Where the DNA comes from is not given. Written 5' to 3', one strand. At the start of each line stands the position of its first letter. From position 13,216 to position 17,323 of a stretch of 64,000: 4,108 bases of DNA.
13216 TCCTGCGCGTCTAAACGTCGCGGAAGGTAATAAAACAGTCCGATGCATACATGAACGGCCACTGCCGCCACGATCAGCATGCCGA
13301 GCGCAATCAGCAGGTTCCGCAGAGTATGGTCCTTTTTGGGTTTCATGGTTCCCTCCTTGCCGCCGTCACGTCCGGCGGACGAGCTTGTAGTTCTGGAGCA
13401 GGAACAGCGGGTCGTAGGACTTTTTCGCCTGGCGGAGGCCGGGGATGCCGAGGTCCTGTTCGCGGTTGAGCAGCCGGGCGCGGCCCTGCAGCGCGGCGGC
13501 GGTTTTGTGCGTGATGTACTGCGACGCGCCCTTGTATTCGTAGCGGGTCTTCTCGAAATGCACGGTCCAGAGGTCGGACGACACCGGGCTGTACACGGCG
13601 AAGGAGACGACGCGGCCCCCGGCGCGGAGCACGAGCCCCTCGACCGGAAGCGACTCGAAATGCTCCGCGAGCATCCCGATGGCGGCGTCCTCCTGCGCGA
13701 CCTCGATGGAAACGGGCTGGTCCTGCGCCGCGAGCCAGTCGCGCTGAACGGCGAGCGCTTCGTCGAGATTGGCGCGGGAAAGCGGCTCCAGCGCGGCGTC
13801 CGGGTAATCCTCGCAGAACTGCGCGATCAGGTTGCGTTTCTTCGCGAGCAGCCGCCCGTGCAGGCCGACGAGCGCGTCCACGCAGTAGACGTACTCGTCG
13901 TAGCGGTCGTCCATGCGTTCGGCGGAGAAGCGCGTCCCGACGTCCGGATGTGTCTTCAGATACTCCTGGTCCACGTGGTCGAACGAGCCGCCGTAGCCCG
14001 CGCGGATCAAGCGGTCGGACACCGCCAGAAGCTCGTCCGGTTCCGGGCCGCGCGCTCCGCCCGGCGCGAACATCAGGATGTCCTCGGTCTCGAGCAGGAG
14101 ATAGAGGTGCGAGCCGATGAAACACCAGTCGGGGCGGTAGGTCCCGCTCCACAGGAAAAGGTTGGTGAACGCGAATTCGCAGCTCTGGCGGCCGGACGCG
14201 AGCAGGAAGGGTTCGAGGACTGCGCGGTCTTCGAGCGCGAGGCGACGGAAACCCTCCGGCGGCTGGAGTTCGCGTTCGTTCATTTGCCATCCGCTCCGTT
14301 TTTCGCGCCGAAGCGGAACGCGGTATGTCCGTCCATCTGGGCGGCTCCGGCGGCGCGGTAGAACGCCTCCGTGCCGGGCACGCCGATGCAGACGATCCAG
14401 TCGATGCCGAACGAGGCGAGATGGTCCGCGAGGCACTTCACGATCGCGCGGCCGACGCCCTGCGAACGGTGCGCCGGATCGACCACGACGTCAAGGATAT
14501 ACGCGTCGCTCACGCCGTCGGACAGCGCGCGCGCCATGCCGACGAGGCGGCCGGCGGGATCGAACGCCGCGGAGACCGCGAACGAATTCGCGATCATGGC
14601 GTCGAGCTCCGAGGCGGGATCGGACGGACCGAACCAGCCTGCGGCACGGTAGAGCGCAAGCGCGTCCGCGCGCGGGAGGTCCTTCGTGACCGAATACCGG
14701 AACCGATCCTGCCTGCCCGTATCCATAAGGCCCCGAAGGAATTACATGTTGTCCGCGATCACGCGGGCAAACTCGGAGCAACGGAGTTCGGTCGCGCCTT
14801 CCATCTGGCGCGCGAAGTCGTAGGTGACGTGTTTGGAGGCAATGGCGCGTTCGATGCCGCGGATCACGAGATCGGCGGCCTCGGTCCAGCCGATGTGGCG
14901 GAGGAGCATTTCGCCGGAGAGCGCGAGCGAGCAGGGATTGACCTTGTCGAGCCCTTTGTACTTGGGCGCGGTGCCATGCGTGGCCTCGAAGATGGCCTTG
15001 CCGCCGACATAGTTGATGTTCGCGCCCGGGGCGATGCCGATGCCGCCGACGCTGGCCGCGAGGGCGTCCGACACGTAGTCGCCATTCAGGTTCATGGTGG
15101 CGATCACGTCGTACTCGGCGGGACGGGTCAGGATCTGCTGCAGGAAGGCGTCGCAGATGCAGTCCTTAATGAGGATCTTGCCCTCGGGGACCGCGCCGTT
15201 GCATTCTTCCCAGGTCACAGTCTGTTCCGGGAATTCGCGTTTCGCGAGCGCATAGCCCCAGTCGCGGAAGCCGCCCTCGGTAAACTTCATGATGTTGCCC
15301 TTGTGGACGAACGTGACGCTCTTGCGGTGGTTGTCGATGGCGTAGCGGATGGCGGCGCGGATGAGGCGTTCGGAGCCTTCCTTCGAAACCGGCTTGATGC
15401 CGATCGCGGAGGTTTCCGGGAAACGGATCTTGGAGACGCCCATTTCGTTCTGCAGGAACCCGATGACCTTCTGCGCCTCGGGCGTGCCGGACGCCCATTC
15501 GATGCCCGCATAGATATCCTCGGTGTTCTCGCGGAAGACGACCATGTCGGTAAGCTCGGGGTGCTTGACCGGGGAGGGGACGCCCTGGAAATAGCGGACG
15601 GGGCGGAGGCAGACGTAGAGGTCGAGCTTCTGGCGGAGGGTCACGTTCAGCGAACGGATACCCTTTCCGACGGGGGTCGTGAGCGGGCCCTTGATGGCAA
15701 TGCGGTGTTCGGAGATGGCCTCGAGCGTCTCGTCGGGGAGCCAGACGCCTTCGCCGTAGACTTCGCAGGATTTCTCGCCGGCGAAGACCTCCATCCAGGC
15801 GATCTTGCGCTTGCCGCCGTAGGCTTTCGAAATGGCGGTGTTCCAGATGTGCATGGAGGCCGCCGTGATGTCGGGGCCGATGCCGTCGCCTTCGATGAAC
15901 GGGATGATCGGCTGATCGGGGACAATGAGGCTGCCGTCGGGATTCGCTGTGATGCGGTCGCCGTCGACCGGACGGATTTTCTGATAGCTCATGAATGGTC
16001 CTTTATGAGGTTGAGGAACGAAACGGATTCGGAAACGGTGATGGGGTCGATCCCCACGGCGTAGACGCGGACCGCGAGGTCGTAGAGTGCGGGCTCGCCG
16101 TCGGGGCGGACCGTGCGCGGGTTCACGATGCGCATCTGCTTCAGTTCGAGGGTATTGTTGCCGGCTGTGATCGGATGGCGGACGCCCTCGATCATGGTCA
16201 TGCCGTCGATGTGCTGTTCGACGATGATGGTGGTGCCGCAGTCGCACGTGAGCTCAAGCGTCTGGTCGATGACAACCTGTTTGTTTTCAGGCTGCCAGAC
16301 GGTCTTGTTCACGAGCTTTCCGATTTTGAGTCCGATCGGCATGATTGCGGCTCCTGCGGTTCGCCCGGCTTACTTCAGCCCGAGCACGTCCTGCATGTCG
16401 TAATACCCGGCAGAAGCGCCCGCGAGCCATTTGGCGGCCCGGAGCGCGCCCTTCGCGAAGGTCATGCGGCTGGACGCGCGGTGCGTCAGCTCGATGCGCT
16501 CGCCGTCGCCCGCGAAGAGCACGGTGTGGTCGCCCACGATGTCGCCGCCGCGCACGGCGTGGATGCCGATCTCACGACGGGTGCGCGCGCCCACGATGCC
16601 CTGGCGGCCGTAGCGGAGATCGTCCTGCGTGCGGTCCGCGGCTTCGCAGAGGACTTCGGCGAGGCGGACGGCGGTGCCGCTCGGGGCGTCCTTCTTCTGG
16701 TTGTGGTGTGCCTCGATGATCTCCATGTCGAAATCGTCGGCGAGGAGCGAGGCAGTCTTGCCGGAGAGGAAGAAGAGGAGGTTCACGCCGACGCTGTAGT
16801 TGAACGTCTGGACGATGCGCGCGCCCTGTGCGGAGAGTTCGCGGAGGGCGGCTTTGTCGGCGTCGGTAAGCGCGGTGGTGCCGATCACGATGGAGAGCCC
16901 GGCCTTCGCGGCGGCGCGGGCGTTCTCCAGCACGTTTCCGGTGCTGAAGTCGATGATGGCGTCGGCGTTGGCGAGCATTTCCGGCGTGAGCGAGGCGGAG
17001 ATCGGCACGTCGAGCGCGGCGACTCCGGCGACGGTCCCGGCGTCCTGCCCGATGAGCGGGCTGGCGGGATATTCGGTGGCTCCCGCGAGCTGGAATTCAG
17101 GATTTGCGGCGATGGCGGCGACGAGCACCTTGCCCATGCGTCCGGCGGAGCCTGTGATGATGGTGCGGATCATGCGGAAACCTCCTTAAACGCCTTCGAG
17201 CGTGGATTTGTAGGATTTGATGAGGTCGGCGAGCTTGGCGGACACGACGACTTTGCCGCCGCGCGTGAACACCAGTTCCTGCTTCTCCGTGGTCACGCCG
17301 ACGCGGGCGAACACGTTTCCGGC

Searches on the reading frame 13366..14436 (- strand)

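Call 59: search_protein_families(library=pfam, proteins=[window:13366-14436:-])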
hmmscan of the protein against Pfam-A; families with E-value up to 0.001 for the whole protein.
window:13366-14436:- (356 aa): 1 family
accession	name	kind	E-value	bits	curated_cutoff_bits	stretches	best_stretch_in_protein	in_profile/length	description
PF09924.15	LPG_synthase_C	-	1.6e-30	106.6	27.5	1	83-345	6-291/298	Phosphatidylglycerol lysyltransferase, C-terminal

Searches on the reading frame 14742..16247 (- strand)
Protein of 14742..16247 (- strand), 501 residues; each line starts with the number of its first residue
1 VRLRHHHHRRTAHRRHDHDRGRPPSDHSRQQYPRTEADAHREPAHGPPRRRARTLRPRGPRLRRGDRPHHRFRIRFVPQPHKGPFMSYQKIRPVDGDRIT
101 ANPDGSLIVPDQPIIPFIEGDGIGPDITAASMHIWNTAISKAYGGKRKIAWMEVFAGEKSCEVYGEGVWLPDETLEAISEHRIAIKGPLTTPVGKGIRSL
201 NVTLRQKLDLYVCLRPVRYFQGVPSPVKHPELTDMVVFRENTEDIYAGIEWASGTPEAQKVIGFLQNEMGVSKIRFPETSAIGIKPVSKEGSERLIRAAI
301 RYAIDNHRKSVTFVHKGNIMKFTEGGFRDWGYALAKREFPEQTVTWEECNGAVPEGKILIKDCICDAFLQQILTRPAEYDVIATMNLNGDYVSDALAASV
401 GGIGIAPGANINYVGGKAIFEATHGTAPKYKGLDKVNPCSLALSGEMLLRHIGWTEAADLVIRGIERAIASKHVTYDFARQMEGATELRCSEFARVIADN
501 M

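Call 59: search_protein_families(library=pfam, proteins=[window:14742-16247:-])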
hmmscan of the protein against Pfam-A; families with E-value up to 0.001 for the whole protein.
window:14742-16247:- (501 aa): 1 family
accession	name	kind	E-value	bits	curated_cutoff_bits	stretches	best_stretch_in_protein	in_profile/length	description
PF00180.25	Iso_dh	-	1.8e-87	294.2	27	1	115-494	2-345/348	Isocitrate/isopropylmalate dehydrogenase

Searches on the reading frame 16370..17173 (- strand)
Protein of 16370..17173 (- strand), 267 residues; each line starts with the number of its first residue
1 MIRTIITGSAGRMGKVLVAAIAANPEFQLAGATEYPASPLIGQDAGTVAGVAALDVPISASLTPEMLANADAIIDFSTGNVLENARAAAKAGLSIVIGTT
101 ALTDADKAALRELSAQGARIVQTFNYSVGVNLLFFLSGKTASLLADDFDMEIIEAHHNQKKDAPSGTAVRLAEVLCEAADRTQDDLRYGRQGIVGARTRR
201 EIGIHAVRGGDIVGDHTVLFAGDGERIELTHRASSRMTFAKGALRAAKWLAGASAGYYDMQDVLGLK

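Call 34: search_protein_families(library=pfam, proteins=[window:16370-17173:-])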
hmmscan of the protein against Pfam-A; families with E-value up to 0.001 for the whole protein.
window:16370-17173:- (267 aa): 2 families
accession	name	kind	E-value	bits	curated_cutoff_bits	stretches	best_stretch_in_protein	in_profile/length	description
PF05173.19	DapB_C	-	2.5e-47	160.4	27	1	129-264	1-121/121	Dihydrodipicolinate reductase, C-terminus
PF01113.26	DapB_N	-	6.4e-28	97.8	25.6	1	2-126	1-124/124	Dihydrodipicolinate reductase, N-terminus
